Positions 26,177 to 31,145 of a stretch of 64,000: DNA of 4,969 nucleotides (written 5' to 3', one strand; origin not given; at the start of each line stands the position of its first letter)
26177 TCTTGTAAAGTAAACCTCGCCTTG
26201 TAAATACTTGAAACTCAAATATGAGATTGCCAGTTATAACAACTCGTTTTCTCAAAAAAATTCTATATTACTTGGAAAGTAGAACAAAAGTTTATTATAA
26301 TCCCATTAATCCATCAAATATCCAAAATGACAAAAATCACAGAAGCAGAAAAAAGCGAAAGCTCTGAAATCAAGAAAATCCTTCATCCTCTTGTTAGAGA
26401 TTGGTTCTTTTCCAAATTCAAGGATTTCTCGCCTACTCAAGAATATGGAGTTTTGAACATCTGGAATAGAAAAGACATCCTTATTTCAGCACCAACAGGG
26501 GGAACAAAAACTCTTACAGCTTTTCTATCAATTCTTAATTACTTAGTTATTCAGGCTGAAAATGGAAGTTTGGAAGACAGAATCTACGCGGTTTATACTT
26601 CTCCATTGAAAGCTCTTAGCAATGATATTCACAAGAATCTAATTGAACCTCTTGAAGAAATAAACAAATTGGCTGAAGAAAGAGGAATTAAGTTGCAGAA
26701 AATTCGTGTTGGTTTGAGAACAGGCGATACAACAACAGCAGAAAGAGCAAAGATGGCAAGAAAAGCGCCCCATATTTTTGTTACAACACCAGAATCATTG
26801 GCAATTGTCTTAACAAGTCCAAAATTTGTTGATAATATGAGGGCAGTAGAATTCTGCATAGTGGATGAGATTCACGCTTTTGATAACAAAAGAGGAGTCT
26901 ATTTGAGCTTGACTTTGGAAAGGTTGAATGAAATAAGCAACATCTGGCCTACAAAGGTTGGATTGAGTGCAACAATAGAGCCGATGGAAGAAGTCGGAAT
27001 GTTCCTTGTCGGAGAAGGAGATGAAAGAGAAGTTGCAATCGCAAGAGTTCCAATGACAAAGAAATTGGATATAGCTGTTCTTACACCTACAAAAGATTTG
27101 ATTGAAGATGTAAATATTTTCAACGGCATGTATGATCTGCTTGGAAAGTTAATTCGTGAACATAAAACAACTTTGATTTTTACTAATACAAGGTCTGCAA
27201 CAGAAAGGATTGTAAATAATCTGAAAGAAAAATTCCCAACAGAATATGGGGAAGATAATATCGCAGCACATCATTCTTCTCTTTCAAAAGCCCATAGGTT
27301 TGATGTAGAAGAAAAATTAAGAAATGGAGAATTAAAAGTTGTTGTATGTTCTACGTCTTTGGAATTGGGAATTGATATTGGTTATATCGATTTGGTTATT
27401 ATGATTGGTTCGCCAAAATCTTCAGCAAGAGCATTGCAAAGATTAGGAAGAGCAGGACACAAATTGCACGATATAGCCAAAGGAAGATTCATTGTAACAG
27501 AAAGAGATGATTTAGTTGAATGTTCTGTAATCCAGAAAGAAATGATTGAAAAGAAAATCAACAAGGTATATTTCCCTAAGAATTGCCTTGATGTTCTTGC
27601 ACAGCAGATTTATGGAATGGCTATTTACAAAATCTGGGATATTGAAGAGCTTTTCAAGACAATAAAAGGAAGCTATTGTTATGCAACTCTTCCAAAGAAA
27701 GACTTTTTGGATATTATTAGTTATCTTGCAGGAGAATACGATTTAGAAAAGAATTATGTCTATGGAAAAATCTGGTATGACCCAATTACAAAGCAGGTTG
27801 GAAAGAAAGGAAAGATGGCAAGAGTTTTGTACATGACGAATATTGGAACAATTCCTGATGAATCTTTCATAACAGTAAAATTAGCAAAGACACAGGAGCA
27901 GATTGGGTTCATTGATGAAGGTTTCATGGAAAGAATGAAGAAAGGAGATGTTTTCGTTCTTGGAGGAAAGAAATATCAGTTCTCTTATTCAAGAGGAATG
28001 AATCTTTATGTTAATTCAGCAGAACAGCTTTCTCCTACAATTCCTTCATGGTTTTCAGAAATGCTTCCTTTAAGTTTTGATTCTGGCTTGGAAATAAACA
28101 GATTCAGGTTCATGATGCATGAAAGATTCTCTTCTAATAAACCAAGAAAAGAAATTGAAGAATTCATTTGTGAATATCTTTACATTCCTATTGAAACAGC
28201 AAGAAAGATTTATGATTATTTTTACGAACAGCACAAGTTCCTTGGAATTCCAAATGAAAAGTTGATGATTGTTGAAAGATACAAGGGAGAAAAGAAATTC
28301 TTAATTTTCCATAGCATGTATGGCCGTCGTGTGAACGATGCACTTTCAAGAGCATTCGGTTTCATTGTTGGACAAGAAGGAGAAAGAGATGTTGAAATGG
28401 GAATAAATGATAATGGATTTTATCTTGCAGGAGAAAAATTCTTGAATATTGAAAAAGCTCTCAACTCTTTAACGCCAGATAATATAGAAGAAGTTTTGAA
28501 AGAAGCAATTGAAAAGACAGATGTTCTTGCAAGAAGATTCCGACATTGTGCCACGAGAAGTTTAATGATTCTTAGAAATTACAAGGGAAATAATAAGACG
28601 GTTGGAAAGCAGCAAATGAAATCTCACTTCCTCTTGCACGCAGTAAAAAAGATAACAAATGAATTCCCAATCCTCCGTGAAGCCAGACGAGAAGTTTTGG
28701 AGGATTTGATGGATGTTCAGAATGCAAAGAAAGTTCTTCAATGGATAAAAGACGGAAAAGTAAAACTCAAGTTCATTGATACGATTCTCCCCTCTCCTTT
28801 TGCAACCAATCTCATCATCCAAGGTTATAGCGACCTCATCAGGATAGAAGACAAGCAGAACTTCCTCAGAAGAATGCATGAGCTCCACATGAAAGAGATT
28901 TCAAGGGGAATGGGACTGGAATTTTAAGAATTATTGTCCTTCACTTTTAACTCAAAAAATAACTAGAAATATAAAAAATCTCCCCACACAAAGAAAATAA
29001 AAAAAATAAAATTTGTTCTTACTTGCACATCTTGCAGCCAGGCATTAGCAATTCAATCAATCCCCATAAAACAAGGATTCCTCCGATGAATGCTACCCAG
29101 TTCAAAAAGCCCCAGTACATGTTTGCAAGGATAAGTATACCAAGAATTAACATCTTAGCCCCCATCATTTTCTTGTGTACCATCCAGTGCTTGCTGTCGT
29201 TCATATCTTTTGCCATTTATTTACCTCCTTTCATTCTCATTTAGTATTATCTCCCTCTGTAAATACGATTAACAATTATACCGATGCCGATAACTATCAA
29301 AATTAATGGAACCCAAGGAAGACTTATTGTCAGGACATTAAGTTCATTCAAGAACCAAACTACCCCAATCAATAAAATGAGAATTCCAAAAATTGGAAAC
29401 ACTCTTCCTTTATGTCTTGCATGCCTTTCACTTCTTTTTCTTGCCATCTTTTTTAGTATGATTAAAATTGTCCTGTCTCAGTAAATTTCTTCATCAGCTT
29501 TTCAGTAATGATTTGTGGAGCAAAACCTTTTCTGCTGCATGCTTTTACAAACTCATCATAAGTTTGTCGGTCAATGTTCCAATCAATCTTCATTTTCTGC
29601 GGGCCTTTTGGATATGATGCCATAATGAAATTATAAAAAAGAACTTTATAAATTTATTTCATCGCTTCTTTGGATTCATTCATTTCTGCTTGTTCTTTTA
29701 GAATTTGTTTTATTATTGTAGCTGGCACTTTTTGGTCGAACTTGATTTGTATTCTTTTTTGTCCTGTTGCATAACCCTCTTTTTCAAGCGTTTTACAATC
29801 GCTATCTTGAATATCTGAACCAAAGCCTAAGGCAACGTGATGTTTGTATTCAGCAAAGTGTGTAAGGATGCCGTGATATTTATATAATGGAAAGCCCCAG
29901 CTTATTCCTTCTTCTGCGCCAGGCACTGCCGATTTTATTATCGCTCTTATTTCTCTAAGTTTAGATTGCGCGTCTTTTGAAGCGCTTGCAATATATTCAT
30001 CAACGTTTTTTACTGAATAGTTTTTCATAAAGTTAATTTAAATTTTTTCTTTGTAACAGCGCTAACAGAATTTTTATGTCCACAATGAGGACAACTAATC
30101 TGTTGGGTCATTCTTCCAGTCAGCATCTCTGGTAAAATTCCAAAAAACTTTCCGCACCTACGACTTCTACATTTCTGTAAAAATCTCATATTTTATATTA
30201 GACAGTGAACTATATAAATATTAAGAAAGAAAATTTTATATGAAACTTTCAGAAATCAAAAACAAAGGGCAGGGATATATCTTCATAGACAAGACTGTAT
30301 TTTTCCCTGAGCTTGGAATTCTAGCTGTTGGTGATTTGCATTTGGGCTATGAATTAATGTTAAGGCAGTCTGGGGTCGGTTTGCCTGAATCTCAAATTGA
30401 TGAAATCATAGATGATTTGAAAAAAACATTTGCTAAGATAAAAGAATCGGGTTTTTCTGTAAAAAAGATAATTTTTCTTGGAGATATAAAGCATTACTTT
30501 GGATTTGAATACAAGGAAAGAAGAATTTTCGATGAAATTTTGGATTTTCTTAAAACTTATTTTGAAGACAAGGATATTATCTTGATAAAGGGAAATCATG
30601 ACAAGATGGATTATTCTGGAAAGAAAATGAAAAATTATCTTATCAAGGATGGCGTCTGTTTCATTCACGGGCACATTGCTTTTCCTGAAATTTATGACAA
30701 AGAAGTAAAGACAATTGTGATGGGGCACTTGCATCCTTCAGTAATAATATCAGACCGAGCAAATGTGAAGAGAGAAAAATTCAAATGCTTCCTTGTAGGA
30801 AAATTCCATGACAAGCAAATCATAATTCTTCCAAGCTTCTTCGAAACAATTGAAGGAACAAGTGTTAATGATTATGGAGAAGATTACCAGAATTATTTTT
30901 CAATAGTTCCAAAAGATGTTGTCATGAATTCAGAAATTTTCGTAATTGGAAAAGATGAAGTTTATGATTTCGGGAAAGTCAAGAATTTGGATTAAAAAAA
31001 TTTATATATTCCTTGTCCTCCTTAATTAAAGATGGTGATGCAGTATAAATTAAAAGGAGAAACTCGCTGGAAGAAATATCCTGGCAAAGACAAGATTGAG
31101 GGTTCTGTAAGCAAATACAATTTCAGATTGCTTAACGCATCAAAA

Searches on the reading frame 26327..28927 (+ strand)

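Call 42: search_protein_families(library=pfam, proteins=[window:26327-28927:+], max_evalue=0.00001)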
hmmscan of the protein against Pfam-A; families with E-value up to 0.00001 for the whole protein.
window:26327-28927:+ (866 aa): 5 families
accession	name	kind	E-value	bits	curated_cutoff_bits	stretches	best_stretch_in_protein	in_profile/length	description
PF08494.16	DEAD_assoc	-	1.9e-57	194.7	23.5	1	641-826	1-191/191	DEAD/H associated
PF19306.5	WH_Lhr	-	1.1e-34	119.6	27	1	405-567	2-163/168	Large helicase-related protein, winged helix domain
PF00270.35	DEAD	-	2.9e-25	89.4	26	1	36-219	2-163/167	DEAD/DEAH box helicase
PF00271.37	Helicase_C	-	9.9e-20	71.3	23.5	1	270-377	4-107/110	Helicase conserved C-terminal domain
PF22590.2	Cas3-like_C_2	-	9.6e-06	26.3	27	0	279-376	2-101/106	CRISPR-associated nuclease/helicase Cas3, C-terminal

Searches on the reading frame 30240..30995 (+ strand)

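Call 55: search_protein_families(library=pfam, proteins=[window:30240-30995:+], max_evalue=0.0001)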
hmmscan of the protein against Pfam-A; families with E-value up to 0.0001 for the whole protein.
window:30240-30995:+ (251 aa): 1 family
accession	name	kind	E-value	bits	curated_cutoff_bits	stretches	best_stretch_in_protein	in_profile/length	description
PF00149.33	Metallophos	-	1.4e-08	35.8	21.5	1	27-166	3-158/191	Calcineurin-like phosphoesterase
